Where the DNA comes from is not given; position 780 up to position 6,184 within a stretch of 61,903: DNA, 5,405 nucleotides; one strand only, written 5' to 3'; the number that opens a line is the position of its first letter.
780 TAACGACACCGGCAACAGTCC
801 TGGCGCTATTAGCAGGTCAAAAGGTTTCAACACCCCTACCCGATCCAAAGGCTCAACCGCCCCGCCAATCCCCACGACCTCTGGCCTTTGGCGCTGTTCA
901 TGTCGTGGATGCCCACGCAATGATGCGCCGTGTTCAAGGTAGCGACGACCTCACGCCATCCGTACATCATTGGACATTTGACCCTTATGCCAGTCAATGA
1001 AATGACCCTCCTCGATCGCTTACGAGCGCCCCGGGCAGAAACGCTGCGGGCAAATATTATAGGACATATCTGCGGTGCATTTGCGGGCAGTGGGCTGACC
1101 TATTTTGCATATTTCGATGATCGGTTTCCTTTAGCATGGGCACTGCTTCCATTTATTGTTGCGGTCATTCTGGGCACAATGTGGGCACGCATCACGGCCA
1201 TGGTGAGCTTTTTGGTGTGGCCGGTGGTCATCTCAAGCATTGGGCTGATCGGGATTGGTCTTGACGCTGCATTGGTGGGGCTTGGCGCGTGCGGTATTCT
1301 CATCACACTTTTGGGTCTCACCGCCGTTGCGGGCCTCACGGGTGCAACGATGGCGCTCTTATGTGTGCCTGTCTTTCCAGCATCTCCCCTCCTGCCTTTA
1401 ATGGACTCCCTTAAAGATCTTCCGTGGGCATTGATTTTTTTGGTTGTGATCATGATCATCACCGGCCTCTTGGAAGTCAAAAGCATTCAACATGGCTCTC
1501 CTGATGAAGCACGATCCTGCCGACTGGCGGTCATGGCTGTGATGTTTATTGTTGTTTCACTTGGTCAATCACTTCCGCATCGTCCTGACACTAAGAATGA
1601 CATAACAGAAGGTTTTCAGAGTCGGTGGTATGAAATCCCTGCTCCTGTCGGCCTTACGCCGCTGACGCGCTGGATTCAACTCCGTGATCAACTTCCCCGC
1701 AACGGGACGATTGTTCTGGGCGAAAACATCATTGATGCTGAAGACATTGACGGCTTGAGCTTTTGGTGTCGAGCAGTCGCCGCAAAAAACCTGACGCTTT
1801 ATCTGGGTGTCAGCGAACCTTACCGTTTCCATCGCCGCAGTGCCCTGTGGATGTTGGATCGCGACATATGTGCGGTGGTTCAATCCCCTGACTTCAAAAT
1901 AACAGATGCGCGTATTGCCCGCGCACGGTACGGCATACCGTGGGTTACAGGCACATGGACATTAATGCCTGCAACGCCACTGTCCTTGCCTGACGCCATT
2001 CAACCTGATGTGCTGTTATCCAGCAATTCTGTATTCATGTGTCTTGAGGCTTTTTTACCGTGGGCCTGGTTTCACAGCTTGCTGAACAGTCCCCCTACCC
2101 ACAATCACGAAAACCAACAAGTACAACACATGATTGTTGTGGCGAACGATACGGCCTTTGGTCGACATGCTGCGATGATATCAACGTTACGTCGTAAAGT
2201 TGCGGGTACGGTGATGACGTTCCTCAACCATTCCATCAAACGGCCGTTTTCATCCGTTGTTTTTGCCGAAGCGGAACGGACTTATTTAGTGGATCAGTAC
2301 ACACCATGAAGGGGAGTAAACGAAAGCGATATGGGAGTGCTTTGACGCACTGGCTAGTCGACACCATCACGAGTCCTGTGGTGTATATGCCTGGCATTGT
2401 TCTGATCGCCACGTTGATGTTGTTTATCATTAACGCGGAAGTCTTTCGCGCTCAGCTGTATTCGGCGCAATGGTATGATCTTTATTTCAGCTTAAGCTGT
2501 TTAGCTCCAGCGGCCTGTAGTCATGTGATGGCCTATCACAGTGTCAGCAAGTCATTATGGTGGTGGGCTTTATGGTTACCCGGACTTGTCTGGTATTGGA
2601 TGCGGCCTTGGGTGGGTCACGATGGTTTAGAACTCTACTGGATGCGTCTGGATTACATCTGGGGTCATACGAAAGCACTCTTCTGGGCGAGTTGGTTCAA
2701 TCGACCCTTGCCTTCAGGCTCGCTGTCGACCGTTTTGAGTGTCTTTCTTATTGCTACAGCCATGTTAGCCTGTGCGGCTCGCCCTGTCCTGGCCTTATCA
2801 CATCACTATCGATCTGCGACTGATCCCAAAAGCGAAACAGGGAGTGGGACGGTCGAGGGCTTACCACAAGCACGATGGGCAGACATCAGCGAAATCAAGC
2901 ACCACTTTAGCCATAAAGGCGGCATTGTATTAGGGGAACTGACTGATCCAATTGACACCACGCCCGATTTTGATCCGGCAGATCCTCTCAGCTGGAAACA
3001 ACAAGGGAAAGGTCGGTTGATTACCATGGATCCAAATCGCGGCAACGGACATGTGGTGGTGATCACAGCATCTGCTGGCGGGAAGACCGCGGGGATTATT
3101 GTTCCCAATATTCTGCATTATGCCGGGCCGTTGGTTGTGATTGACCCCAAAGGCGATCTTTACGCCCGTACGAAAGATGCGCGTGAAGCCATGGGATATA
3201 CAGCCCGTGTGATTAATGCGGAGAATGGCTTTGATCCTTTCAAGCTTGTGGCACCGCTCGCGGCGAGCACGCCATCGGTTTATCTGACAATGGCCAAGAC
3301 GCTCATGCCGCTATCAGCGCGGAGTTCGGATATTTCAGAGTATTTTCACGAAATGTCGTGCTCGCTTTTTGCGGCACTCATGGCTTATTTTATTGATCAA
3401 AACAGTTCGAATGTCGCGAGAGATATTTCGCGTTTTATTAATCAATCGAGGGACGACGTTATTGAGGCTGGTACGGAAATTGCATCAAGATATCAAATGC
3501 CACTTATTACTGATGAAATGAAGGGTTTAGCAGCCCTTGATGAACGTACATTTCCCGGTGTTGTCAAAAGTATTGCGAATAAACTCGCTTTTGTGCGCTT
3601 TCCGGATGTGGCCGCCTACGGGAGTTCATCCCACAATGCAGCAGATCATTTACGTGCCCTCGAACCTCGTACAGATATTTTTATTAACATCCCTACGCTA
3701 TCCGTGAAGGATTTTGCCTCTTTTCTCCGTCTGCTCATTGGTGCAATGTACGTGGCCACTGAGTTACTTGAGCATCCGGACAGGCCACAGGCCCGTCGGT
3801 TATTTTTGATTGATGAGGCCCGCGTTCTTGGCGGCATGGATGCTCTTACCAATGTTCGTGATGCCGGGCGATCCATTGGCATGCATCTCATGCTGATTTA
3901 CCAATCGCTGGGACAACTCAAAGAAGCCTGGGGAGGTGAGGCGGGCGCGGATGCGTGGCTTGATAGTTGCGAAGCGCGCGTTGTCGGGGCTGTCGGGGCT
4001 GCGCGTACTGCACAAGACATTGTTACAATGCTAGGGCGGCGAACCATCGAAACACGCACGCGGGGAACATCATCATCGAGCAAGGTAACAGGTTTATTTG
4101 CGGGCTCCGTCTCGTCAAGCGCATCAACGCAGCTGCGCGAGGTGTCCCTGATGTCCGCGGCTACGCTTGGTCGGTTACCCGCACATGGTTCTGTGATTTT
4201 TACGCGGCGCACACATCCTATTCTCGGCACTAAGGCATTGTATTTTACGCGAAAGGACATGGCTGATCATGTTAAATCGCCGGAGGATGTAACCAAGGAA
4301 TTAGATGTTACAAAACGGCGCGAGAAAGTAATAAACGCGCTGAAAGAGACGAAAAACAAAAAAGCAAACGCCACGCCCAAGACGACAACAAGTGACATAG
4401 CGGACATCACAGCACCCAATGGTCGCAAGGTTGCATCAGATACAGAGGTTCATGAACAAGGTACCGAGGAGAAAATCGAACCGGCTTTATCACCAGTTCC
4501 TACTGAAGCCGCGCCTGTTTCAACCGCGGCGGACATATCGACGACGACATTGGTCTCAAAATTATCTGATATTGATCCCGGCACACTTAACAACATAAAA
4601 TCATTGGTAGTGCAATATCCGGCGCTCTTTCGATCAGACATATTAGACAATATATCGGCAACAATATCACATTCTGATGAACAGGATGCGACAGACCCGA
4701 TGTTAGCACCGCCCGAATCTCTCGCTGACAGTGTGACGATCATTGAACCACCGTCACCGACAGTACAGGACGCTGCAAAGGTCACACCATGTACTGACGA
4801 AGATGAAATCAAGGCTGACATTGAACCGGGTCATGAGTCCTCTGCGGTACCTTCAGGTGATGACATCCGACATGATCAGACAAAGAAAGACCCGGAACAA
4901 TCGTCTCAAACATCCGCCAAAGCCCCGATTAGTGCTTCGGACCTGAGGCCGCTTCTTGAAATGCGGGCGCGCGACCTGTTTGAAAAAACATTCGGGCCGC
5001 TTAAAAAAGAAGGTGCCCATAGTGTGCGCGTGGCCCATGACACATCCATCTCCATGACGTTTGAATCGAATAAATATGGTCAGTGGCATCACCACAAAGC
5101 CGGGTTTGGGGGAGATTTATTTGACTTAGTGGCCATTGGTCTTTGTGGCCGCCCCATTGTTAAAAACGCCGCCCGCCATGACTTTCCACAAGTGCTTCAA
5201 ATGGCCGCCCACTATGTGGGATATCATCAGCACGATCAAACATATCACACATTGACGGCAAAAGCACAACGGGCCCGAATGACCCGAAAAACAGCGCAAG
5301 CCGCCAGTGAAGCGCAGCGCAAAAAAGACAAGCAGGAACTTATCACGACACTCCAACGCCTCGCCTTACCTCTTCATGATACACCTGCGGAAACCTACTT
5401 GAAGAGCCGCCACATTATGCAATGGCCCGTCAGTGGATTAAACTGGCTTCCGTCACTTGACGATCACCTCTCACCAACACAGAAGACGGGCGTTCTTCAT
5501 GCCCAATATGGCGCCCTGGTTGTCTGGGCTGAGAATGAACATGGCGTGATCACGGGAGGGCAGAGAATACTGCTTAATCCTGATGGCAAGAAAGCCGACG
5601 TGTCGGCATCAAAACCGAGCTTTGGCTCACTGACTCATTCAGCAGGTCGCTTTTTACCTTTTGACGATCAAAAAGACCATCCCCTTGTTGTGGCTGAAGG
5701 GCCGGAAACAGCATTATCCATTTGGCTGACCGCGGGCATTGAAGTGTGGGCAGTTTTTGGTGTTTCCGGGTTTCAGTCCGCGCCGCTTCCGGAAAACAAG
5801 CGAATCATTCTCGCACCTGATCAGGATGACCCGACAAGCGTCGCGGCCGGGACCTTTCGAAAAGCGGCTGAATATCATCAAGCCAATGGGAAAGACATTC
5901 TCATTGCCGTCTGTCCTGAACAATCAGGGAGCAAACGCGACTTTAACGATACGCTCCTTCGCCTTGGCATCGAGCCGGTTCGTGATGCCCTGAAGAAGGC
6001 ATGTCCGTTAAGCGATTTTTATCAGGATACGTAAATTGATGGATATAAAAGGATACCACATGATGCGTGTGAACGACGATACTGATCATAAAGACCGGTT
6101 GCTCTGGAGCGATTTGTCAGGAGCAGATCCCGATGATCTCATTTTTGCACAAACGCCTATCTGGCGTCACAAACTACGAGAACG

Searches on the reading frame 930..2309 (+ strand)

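Call 12: search_protein_families(library=pfam, proteins=[window:930-2309:+], max_evalue=0.001)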
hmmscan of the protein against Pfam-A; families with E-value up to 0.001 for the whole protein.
window:930-2309:+ (459 aa): 0 families

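Call 66: search_protein_families(library=ncbifam, proteins=[window:930-2309:+], max_evalue=0.01)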
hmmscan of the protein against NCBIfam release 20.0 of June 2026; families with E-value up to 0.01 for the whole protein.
window:930-2309:+ (459 aa): 1 family
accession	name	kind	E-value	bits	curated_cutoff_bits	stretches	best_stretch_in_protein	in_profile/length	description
NF010232.0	PRK13682.2-2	equivalog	0.00047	20.5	85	1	164-209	4-47/57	hypothetical protein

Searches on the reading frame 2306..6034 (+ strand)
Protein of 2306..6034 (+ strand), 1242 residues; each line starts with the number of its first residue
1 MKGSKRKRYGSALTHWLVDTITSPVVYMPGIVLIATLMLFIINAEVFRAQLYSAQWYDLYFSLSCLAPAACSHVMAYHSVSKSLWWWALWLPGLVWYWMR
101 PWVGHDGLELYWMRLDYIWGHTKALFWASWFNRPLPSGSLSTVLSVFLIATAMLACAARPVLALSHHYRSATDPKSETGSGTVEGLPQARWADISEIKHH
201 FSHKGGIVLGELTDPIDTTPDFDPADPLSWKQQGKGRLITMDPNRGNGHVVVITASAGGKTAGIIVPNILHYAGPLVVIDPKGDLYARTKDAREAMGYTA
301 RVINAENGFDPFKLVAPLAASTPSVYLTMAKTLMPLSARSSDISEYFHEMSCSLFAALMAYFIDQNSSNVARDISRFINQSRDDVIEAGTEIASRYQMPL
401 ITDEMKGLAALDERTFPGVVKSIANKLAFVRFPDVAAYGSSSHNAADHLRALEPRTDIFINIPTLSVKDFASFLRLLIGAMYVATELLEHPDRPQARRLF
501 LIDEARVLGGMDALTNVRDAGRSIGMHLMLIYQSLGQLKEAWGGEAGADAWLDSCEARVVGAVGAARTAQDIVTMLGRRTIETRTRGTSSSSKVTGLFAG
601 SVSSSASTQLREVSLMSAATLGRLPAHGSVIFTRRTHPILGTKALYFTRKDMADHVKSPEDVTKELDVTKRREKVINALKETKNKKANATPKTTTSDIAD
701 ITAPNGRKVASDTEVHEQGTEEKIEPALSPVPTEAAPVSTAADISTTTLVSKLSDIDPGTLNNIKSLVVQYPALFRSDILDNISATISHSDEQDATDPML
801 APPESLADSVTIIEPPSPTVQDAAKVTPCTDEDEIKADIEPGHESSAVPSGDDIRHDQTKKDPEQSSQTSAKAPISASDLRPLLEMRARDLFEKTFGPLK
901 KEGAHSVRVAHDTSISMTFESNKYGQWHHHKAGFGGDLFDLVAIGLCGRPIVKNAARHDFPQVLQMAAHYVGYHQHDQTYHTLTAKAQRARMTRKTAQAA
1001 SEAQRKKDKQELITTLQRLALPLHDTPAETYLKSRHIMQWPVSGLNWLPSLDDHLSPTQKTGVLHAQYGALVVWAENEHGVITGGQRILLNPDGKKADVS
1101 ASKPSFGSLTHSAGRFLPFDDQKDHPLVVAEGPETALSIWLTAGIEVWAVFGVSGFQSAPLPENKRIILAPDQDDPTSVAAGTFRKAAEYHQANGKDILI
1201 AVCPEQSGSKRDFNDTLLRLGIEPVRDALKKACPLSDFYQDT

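Call 12: search_protein_families(library=pfam, proteins=[window:2306-6034:+], max_evalue=0.001)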
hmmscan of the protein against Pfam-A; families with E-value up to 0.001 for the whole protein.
window:2306-6034:+ (1242 aa): 5 families
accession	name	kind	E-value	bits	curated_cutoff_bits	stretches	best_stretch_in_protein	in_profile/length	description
PF02534.20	T4SS-DNA_transf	-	7.5e-51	173.9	20.1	1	190-666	1-465/468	Type IV secretory system Conjugative DNA transfer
PF12696.13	TraG-D_C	-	1.6e-23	83.4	22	1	499-625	3-125/126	TraM recognition site of TraD and TraG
PF10412.15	TrwB_AAD_bind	-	5e-16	59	20.5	1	243-631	11-373/387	Type IV secretion-system coupling protein DNA-binding domain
PF23639.1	DUF7146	-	7.9e-13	49.1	27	1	1008-1116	2-105/105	Domain of unknown function (DUF7146)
PF13362.12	Toprim_3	-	1.4e-10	42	27.2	1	1127-1222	2-94/95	Toprim domain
